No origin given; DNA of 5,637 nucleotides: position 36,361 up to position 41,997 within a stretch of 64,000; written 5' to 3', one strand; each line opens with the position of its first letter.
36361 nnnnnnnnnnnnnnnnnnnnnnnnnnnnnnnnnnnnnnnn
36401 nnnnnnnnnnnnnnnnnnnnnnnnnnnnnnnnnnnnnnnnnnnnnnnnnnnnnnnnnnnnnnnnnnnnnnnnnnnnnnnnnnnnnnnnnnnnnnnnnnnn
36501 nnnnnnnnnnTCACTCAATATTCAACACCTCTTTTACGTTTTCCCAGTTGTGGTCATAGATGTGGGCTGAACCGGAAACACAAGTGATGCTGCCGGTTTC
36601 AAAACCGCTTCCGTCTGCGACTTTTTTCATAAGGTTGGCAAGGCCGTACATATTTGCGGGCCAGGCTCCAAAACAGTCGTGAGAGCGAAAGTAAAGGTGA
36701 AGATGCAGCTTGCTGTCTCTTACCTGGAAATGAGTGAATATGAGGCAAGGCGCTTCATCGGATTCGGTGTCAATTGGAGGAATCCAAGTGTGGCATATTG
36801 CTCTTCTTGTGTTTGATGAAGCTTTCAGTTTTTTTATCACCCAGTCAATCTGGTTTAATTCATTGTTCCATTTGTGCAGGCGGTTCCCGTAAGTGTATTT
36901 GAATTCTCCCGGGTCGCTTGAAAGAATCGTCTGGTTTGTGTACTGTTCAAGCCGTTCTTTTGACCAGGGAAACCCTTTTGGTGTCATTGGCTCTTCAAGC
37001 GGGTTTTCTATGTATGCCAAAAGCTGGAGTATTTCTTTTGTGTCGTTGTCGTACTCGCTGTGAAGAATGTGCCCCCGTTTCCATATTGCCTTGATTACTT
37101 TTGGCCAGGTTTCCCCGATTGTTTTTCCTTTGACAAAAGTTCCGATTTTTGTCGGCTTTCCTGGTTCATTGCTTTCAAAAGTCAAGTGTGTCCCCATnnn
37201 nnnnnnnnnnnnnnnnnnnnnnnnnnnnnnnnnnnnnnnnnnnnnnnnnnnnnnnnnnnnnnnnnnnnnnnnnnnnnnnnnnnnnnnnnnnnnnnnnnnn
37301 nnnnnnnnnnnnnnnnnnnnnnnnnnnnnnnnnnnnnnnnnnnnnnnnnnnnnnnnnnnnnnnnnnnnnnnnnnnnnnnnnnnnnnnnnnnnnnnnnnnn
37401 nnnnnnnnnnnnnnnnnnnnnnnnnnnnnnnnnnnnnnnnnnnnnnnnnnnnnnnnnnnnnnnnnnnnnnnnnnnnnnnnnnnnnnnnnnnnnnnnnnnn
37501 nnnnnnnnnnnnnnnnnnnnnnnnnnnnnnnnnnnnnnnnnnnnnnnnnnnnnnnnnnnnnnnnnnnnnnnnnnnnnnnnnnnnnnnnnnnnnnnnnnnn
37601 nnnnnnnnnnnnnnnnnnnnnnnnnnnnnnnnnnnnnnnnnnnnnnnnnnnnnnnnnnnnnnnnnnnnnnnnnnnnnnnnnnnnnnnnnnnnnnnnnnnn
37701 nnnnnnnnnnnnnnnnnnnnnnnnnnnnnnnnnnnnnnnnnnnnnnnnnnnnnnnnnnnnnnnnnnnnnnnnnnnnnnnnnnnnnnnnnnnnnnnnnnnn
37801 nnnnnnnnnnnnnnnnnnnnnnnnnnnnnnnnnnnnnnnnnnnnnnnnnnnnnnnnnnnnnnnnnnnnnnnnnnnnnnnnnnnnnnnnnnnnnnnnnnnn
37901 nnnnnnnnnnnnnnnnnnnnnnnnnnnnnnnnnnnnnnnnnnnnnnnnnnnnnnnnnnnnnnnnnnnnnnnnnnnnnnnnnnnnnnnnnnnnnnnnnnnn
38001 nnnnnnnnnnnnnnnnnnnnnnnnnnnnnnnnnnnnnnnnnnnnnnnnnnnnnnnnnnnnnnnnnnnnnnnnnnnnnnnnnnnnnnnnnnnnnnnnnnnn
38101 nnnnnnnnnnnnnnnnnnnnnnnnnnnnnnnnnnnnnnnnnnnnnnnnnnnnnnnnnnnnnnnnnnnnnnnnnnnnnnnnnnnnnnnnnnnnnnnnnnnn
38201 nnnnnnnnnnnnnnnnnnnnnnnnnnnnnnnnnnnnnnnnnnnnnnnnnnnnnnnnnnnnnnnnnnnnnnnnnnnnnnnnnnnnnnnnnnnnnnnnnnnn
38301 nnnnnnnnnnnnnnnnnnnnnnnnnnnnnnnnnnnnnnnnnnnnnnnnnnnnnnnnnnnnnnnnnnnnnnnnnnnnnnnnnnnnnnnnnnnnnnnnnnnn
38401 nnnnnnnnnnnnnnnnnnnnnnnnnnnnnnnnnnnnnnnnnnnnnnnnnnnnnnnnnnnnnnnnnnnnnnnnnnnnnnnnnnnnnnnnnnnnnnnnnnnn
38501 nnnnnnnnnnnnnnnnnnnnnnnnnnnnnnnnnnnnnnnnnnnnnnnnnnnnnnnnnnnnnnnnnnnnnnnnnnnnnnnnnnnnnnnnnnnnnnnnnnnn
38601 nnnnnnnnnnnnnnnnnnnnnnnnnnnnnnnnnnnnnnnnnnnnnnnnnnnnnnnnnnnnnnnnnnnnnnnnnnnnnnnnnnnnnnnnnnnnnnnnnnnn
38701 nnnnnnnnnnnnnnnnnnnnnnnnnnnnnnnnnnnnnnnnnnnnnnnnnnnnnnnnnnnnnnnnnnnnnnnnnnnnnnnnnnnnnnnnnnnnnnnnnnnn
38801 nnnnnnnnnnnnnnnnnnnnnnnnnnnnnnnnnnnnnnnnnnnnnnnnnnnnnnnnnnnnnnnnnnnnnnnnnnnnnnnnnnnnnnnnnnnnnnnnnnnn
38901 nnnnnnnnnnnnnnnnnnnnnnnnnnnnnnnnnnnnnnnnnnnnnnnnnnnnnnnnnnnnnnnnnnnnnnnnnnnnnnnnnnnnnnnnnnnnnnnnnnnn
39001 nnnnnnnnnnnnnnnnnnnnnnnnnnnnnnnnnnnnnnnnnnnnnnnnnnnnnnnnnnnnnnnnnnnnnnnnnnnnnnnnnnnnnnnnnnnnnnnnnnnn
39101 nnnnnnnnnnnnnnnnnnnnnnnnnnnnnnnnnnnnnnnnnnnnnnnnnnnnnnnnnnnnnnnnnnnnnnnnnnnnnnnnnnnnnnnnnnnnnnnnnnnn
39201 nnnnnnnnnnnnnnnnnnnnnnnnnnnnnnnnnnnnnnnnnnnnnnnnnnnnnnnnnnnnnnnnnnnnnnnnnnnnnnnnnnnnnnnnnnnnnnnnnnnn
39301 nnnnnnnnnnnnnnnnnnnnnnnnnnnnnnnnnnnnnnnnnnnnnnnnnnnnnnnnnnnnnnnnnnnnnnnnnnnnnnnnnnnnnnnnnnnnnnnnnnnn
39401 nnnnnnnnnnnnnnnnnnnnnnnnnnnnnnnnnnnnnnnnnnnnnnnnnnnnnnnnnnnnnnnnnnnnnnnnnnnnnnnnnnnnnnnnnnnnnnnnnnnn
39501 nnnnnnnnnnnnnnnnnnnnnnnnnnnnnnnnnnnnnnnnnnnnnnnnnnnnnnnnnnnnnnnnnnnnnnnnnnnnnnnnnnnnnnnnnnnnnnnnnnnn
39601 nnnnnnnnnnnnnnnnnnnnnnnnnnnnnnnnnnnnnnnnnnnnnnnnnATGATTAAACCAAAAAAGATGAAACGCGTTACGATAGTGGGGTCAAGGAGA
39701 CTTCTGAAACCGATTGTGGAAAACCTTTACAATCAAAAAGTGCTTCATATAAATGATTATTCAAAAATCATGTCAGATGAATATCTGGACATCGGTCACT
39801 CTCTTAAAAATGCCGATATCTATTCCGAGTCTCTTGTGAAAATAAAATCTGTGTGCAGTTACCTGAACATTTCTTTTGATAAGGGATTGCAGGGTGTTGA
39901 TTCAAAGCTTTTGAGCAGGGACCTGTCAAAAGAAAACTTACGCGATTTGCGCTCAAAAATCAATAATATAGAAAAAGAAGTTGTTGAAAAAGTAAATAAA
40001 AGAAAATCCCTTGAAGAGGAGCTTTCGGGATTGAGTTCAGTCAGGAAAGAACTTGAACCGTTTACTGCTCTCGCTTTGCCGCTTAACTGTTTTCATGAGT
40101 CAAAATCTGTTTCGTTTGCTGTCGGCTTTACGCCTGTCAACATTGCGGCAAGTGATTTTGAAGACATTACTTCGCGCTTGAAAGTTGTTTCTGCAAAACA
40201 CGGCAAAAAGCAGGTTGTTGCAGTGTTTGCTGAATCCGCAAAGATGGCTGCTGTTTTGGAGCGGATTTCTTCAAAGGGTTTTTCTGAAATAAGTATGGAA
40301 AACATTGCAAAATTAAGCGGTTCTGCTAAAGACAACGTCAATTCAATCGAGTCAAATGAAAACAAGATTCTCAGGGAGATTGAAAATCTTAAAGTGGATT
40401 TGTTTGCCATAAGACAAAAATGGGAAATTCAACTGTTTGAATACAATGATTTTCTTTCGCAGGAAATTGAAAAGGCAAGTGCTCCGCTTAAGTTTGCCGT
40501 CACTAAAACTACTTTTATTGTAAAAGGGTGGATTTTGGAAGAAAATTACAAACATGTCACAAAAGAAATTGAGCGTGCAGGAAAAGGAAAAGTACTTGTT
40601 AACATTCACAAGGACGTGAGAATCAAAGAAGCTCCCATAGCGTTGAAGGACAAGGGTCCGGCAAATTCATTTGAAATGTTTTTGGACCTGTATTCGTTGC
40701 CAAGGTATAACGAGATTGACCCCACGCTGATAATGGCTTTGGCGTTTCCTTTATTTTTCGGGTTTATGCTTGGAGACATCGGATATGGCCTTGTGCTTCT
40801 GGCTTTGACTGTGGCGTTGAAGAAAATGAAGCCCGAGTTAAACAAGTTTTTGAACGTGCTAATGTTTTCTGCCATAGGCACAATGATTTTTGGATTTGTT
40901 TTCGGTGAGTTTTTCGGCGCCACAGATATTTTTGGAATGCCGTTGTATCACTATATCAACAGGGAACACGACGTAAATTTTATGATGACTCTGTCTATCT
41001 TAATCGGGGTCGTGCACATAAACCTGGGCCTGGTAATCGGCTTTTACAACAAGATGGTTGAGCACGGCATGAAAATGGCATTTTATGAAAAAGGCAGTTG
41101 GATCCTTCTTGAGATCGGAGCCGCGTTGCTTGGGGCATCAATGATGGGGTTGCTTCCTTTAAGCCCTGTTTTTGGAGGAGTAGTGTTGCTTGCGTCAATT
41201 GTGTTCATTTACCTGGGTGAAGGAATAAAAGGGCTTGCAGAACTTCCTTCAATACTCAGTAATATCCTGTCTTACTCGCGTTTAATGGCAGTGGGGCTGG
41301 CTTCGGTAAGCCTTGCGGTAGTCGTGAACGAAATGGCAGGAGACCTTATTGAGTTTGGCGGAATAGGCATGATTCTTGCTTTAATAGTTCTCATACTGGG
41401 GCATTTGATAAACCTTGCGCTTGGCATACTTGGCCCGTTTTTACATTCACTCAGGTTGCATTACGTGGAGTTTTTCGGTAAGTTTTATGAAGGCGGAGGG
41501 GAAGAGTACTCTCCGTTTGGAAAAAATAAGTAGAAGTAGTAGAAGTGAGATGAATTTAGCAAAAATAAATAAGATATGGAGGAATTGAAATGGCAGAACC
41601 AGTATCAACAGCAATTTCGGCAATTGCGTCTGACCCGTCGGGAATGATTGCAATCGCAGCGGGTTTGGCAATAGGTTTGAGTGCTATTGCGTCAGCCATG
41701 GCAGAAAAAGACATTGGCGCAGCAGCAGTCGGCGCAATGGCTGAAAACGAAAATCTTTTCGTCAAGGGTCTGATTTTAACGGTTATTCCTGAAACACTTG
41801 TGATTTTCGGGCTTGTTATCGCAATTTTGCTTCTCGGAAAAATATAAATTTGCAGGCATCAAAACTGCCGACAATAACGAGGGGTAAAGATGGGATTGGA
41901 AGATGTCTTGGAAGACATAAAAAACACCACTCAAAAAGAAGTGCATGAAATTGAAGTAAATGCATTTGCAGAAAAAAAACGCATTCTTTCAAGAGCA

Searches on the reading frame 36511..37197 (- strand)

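Call 58: search_protein_families(library=pfam, proteins=[window:36511-37197:-], max_evalue=0.00001)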
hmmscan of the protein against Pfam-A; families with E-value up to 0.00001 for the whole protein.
window:36511-37197:- (228 aa): 1 family
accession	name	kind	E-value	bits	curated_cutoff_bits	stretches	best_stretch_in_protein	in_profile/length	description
PF00303.24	Thymidylat_synt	-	3e-24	86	24.3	1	90-226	87-223/266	Thymidylate synthase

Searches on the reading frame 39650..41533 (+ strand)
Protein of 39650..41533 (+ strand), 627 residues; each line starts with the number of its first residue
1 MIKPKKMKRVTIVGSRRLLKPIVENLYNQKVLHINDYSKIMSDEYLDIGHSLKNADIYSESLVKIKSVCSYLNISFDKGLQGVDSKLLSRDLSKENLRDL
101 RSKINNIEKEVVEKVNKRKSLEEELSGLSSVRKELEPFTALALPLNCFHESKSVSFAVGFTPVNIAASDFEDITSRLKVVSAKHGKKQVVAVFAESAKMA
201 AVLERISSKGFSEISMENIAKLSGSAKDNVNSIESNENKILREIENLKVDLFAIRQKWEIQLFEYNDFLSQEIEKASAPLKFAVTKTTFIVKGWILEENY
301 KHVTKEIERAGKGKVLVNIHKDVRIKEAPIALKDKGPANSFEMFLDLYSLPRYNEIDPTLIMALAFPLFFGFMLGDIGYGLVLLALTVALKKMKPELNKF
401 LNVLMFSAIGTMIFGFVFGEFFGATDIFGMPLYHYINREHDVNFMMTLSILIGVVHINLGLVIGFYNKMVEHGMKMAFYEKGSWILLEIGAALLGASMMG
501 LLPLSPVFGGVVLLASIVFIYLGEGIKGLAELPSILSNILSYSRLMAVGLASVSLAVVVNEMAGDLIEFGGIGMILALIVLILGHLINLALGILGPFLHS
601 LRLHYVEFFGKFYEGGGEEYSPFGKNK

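Call 58: search_protein_families(library=pfam, proteins=[window:39650-41533:+], max_evalue=0.00001)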
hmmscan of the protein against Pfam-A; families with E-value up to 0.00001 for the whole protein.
window:39650-41533:+ (627 aa): 1 family
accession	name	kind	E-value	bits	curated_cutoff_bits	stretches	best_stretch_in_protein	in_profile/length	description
PF01496.24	V_ATPase_I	-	1.2e-31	109.9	30.7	2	180-400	200-423/815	V-type ATPase 116kDa subunit family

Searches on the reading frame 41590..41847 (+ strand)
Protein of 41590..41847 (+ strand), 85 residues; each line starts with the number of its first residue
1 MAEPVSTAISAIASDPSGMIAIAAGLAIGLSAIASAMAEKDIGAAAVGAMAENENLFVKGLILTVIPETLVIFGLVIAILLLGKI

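Call 59: search_protein_families(library=pfam, proteins=[window:41590-41847:+], max_evalue=0.00001)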
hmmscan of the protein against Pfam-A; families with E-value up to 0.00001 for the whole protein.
window:41590-41847:+ (85 aa): 1 family
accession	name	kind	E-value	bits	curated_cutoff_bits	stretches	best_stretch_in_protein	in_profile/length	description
PF00137.26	ATP-synt_C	-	9.1e-18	64.7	24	1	22-81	1-60/60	ATP synthase subunit C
